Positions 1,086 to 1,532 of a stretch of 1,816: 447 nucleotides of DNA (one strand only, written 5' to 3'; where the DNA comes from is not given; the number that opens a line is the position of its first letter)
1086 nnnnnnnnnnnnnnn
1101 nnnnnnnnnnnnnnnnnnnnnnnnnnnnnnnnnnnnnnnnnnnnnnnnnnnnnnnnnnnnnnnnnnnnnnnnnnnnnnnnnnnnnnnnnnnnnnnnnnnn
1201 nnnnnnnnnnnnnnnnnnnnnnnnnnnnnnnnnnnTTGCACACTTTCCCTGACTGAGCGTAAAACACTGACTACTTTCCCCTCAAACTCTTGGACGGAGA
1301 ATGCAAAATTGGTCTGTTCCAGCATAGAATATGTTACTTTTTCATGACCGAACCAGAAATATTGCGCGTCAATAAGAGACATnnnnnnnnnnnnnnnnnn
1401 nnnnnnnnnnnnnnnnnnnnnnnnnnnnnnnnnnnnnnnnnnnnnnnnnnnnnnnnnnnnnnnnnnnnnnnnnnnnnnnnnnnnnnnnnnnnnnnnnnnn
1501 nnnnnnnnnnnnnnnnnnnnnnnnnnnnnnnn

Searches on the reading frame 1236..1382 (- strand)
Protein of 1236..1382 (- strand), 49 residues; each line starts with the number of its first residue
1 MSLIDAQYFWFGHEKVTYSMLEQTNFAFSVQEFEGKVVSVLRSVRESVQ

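Call 32: search_dna_similar(query=window:1236-1382:-, collection=plasmids, mode=protein, max_rows=50, rows=spread, max_evalue=0.001)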
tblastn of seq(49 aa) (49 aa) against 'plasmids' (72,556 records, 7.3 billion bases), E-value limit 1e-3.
Records with a match: 404; places in all: 405; records where one place covers at least 80% of the query: 0.
Best place of each record, by identity: >=99% 46; 95-99% 1; 90-95% 177; 80-90% 151; 60-80% 25; <60% 4.
By first word of the organism name: Escherichia 302; Shigella 40; Salmonella 39; Klebsiella 7; Citrobacter 7; Enterobacter 7; uncultured 1; Apirhabdus 1.
By predicted mobility (MOB-suite, as given by PLSDB): conjugative 390; non-mobilizable 10; mobilizable 4.
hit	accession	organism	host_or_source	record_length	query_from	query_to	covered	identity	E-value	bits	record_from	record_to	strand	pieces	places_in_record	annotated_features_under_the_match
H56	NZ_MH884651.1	Salmonella sp.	-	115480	1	36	73%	100.0%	2e-16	77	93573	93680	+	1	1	hypothetical protein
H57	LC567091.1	Escherichia coli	-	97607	1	36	73%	100.0%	2e-16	77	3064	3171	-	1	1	hypothetical protein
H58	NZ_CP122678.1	Escherichia coli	Sus scrofa,feces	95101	1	36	73%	100.0%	2e-16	77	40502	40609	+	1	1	hypothetical protein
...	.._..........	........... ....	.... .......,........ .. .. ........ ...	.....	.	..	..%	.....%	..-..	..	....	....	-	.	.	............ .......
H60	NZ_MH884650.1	Salmonella sp.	-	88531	1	36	73%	100.0%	2e-16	77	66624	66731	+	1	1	hypothetical protein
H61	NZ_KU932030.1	Escherichia coli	-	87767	1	36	73%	100.0%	2e-16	77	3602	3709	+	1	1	hypothetical protein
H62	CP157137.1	Escherichia coli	culture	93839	2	36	71%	94.3%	4e-14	70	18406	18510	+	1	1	hypothetical protein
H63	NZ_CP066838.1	Escherichia coli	Gallus gallus domesticus,whole ...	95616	2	36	71%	91.4%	2e-13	69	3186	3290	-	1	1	hypothetical protein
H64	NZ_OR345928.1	Escherichia coli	-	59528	2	36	71%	91.4%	5e-13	67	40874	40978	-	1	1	hypothetical protein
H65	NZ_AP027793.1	Escherichia coli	Homo sapiens,whole organism,feces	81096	2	36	71%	91.4%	5e-13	67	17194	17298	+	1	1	hypothetical protein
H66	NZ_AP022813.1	Escherichia coli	Homo sapiens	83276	2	36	71%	91.4%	5e-13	67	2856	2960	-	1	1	hypothetical protein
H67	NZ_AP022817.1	Escherichia coli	Homo sapiens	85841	2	36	71%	91.4%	5e-13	67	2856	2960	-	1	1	hypothetical protein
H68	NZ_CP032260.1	Escherichia coli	-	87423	2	36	71%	91.4%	5e-13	67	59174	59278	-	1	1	hypothetical protein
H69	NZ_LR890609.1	Escherichia coli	Homo sapiens,urine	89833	2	36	71%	91.4%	5e-13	67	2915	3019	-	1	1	hypothetical protein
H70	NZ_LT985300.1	Escherichia coli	-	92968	2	36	71%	91.4%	5e-13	67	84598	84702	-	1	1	hypothetical protein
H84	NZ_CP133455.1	Escherichia coli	-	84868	2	36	71%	88.6%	9e-13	66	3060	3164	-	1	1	hypothetical protein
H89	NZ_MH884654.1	Salmonella sp.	-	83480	2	36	71%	85.7%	6e-12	64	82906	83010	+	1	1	hypothetical protein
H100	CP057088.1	Escherichia coli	culture,Pooled pig faecal samples ...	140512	2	36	71%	82.9%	9e-12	64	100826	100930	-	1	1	none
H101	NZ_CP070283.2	Escherichia albertii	Yunnan,Bat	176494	3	36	69%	82.4%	9e-12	64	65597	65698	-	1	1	none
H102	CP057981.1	Escherichia coli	culture,Pooled sheep faecal samples ...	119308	3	36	69%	76.5%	1e-10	61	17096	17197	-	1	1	type II toxin-antitoxin system RelB/DinJ family antitoxin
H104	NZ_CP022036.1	Salmonella enterica subsp. enterica serovar Onderstepoort ...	-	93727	3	36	69%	61.8%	2e-6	48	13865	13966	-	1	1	type II toxin-antitoxin system RelB/DinJ family antitoxin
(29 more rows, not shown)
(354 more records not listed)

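Call 33: find_homologous_proteins(query=window:1236-1382:-, max_evalue=0.01)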
Query seq(49 aa) (49 aa): 18 proteins with E <= 0.01 among 20 candidates.
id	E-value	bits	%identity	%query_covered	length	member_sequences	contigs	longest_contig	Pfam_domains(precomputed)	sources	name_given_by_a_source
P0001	9.7e-24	98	100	100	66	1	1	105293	-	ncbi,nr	ncbi:hypothetical protein FYQ06_20580 [Salmonella enterica]|nr:hypothetical protein [Salmonella ente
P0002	3.8e-23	96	96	100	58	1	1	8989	-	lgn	-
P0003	2.0e-22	94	94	100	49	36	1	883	-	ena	-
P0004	7.5e-22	92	100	73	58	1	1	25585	-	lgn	-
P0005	5.4e-21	89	100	90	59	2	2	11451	-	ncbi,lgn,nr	ncbi:hypothetical protein C5K05_23120 [Shigella flexneri]|nr:hypothetical protein C5K05_23120 [Shige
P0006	1.8e-19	85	90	100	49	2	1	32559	-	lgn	-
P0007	3.4e-16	75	100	73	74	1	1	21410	-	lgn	-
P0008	1.6e-12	63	73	100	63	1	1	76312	-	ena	-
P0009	6.2e-12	62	97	63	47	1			-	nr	nr:hypothetical protein NEAPIHCB_00045 [Escherichia coli]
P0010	1.1e-9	55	88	65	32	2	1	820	-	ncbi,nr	ncbi:type II toxin-antitoxin system antitoxin, RelB/DinJ family, partial [Shigella sonnei]|nr:type I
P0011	8.9e-9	52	100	61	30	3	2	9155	-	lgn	-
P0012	3.2e-8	50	97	61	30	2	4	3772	-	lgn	-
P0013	1.7e-7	48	90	61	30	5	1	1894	-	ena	-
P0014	1.4e-5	42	96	47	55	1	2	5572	-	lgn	-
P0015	5.1e-3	34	95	43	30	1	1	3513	-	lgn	-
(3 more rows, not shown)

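Call 34: get_annotated_region(hit=H102, flank=3000)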
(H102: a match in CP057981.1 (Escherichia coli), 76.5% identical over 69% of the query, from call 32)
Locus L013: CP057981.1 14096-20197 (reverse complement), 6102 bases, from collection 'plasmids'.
description: Escherichia coli strain RHB06-C20 plasmid pRHB06-C20_2, complete sequence
organism: Escherichia coli (NCBI taxid 562)
taxonomy: Bacteria; Pseudomonadota; Gammaproteobacteria; Enterobacterales; Enterobacteriaceae; Escherichia; Escherichia coli
host: -; source: culture,Pooled sheep faecal samples collected from floor of farm; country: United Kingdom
typing (MOB-suite, as given by PLSDB): conjugative; replicon IncFIA,IncFIC; relaxase MOBF; mating-pair formation MPF_F
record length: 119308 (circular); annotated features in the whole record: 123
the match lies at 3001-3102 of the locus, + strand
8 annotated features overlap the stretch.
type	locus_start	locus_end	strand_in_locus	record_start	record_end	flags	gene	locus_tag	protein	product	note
CDS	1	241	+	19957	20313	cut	-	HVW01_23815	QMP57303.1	response regulator transcription factor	-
CDS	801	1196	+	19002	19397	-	-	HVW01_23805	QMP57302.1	plasmid partitioning/stability family protein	-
CDS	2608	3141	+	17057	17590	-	-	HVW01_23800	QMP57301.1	type II toxin-antitoxin system RelB/DinJ family antitoxin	-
CDS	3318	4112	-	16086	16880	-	-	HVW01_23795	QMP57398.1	hypothetical protein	-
CDS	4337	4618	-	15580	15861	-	-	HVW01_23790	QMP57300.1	hypothetical protein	-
CDS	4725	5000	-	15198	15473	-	-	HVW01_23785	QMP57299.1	type II toxin-antitoxin system RelE/ParE family toxin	-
CDS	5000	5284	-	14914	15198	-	-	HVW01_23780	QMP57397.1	ribbon-helix-helix protein, CopG family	-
CDS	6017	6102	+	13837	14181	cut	-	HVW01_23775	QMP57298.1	abortive infection protein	-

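Call 35: get_annotated_region(hit=H101, flank=3000)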
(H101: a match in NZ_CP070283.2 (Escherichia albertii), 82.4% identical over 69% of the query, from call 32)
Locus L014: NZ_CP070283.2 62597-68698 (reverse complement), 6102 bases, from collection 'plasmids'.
description: Escherichia albertii strain Sample 170 plasmid pESA135_2, complete sequence
organism: Escherichia albertii (NCBI taxid 208962)
taxonomy: Bacteria; Pseudomonadota; Gammaproteobacteria; Enterobacterales; Enterobacteriaceae; Escherichia; Escherichia albertii
host: -; source: Yunnan,Bat; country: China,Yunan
typing (MOB-suite, as given by PLSDB): conjugative; replicon IncFIC,IncI1; relaxase MOBF,MOBF; mating-pair formation MPF_F
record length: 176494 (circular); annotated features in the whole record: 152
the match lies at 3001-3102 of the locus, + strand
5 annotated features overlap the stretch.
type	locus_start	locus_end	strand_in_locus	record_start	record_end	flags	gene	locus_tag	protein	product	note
CDS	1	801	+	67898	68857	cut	-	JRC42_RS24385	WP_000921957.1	plasmid segregation protein ParM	GO:0030541 - plasmid partitioning [Evidence IEA]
CDS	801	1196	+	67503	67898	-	-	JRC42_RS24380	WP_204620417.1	plasmid partitioning/stability family protein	-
CDS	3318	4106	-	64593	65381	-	-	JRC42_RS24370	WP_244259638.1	hypothetical protein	-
CDS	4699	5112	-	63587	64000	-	-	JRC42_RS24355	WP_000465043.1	hypothetical protein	-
CDS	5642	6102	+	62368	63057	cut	-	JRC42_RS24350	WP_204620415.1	helix-turn-helix domain-containing protein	-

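Call 36: get_annotated_region(hit=H104, flank=3000)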
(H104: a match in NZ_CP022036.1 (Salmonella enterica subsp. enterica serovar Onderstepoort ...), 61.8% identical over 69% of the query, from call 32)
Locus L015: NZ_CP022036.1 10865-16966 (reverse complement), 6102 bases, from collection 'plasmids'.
description: Salmonella enterica subsp. enterica serovar Onderstepoort str. SA20060086 plasmid punamed1, complete sequence
organism: Salmonella enterica subsp. enterica serovar Onderstepoort str. SA20060086 (NCBI taxid 1243584)
taxonomy: Bacteria; Pseudomonadota; Gammaproteobacteria; Enterobacterales; Enterobacteriaceae; Salmonella; Salmonella enterica; Salmonella enterica subsp. enterica serovar Onderstepoort str. SA20060086
host: -; source: -; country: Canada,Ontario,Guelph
typing (MOB-suite, as given by PLSDB): conjugative; replicon rep_cluster_505; relaxase MOBP; mating-pair formation MPF_I
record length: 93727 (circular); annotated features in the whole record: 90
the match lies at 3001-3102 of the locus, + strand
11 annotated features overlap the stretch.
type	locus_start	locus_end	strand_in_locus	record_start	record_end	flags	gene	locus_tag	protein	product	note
CDS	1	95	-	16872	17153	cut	-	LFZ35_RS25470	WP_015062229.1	hypothetical protein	-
CDS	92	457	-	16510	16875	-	-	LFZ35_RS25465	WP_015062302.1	hypothetical protein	-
CDS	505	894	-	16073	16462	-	-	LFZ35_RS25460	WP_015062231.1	hypothetical protein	-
CDS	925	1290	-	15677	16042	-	-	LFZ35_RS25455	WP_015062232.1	transcriptional regulator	-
CDS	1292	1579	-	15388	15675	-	-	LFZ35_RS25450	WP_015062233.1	hypothetical protein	-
CDS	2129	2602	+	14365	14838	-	-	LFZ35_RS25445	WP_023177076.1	hypothetical protein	-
CDS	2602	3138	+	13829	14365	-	-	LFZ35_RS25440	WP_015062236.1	type II toxin-antitoxin system RelB/DinJ family antitoxin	-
CDS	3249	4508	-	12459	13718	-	umuC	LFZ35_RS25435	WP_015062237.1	translesion error-prone DNA polymerase V subunit UmuC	GO:0006281 - DNA repair [Evidence IEA]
CDS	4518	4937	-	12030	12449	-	umuD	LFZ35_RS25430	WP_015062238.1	translesion error-prone DNA polymerase V autoproteolytic subunit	-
CDS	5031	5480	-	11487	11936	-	-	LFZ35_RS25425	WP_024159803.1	hypothetical protein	-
CDS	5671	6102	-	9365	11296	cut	-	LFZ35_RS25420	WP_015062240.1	ParB/RepB/Spo0J family partition protein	-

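Call 43: search_protein_families(proteins=[L013:2608-3141:+, L013:3318-4112:-, L015:2129-2602:+], library=ncbifam, max_evalue=0.01)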
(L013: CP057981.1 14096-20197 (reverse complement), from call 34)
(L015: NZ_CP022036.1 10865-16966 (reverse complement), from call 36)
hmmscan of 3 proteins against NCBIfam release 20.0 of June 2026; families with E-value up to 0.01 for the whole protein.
L013:2608-3141:+ (177 aa): 3 families
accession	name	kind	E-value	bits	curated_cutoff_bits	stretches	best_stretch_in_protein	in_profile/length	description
TIGR02384.1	RelB_DinJ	subfamily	5.2e-14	52.2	45.65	1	1-52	1-54/85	type II toxin-antitoxin system RelB/DinJ family antitoxin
NF008412.0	PRK11235.1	equivalog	3.7e-13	49.5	96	1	1-60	1-60/80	type II toxin-antitoxin system RelB/DinJ family antitoxin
NF050811.1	RelB_ParD_antitoxin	subfamily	2e-07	31.1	60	1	7-49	2-44/83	type II toxin-antitoxin system RelB/ParD family antitoxin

L013:3318-4112:- (264 aa): 0 families

L015:2129-2602:+ (157 aa): 0 families

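Call 45: profile_search(protein=L013:2608-3141:+)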
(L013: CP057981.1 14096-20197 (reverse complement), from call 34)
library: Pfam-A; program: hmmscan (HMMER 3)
A. the first sequence (177 residues): domains with independent E <= 10: 3; with E <= 0.001: 1
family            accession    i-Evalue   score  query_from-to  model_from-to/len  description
RelB              PF04221.18    1.3e-09    38.3       1-49          1-49/82  RelB antitoxin
CFAP47            PF24529.1        0.08    13.2      28-129        10-118/166  Cilia- and flagella-associated protein 47 domain
PqqF-like_C_4     PF22456.1        0.55    10.8      31-86         24-81/100  PQQ synthase PqqF-like, C-terminal lobe domain 4

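Call 46: get_annotated_region(hit=H100, flank=1500)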
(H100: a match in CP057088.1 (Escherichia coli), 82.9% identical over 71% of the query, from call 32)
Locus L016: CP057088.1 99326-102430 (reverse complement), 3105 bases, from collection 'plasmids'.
description: Escherichia coli strain RHB38-C15 plasmid pRHB38-C15_2, complete sequence
organism: Escherichia coli (NCBI taxid 562)
taxonomy: Bacteria; Pseudomonadota; Gammaproteobacteria; Enterobacterales; Enterobacteriaceae; Escherichia; Escherichia coli
host: -; source: culture,Pooled pig faecal samples collected from floor of farm; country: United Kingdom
typing (MOB-suite, as given by PLSDB): conjugative; replicon IncFIA,IncFIB; relaxase MOBF,MOBF; mating-pair formation MPF_F
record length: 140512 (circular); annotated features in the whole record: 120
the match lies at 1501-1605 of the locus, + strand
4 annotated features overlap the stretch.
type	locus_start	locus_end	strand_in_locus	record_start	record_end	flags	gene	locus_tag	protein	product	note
CDS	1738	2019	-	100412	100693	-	-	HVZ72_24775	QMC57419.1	hypothetical protein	-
CDS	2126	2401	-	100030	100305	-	-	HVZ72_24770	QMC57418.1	type II toxin-antitoxin system RelE/ParE family toxin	-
CDS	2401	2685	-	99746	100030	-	-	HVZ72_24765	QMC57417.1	ribbon-helix-helix protein, CopG family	-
CDS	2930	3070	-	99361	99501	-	-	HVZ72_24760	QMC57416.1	hypothetical protein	-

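Call 47: get_annotated_region(hit=H89, flank=1500)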
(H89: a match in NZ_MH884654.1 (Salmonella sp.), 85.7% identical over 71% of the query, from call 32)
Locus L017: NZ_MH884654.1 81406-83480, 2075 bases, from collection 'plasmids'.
description: Salmonella sp. strain Sa27 plasmid pSa27-HP, complete sequence
organism: Salmonella sp. (NCBI taxid 599)
taxonomy: Bacteria; Pseudomonadota; Gammaproteobacteria; Enterobacterales; Enterobacteriaceae; Salmonella; Salmonella sp.
host: -; source: -; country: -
typing (MOB-suite, as given by PLSDB): conjugative; replicon IncI-gamma/K1; relaxase MOBP; mating-pair formation MPF_I
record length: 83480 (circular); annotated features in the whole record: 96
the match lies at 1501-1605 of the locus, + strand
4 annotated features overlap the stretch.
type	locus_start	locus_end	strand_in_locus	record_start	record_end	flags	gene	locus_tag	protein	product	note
CDS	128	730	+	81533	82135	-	-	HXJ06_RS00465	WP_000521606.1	ProQ/FINO family protein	-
CDS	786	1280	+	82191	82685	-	-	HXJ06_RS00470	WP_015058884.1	hypothetical protein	-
CDS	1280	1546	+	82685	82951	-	-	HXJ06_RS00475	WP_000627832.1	hypothetical protein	-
CDS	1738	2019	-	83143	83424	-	-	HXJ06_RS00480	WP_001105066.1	hypothetical protein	-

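Call 48: get_annotated_region(hit=H84, flank=1500)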
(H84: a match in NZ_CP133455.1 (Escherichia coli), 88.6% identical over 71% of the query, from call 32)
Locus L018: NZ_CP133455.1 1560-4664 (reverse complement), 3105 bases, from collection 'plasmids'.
description: Escherichia coli strain CREC8 plasmid p3
organism: Escherichia coli (NCBI taxid 562)
taxonomy: Bacteria; Pseudomonadota; Gammaproteobacteria; Enterobacterales; Enterobacteriaceae; Escherichia; Escherichia coli
host: -; source: -; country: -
typing (MOB-suite, as given by PLSDB): conjugative; replicon IncI-gamma/K1; relaxase MOBP; mating-pair formation MPF_I
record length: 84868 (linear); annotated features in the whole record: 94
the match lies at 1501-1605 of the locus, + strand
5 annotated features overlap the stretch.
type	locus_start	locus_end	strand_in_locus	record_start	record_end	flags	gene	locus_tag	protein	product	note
CDS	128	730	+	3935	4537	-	-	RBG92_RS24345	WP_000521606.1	ProQ/FINO family protein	-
CDS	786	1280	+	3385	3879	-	-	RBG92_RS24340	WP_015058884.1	hypothetical protein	-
CDS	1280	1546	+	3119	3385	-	-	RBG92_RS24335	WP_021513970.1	hypothetical protein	-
CDS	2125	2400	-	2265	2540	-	-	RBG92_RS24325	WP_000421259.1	type II toxin-antitoxin system RelE/ParE family toxin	GO:0030541 - plasmid partitioning [Evidence IEA]; GO:0051290 - protein heterotetramerization [Evidence IEA]; GO:0009432 ...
CDS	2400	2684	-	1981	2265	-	-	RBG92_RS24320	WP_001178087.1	ribbon-helix-helix domain-containing protein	-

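Call 49: get_annotated_region(hit=H63, flank=1500)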
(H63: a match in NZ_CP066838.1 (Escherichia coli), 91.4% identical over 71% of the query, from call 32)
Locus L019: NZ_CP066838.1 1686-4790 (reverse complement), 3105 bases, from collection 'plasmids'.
description: Escherichia coli strain Ec-FL1-1X plasmid pIncI1_STnovel, complete sequence
organism: Escherichia coli (NCBI taxid 562)
taxonomy: Bacteria; Pseudomonadota; Gammaproteobacteria; Enterobacterales; Enterobacteriaceae; Escherichia; Escherichia coli
host: -; source: Gallus gallus domesticus,whole organism,Cecum,cecum of Ec-FL1-1X 2-week old broiler chicken on fresh pine ...; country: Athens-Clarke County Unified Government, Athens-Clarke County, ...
typing (MOB-suite, as given by PLSDB): conjugative; replicon IncI1/B/O; relaxase MOBP; mating-pair formation MPF_I
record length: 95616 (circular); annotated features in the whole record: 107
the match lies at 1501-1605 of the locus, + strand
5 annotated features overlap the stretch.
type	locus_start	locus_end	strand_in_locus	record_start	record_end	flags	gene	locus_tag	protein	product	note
CDS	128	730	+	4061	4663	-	-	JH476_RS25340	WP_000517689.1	ProQ/FINO family protein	-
CDS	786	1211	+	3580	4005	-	-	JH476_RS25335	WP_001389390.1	hypothetical protein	-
CDS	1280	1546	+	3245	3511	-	-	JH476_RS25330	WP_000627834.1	hypothetical protein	-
CDS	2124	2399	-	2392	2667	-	-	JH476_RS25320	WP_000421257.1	type II toxin-antitoxin system RelE/ParE family toxin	GO:0030541 - plasmid partitioning [Evidence IEA]; GO:0051290 - protein heterotetramerization [Evidence IEA]; GO:0009432 ...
CDS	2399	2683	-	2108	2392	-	-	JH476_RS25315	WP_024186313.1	ribbon-helix-helix domain-containing protein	-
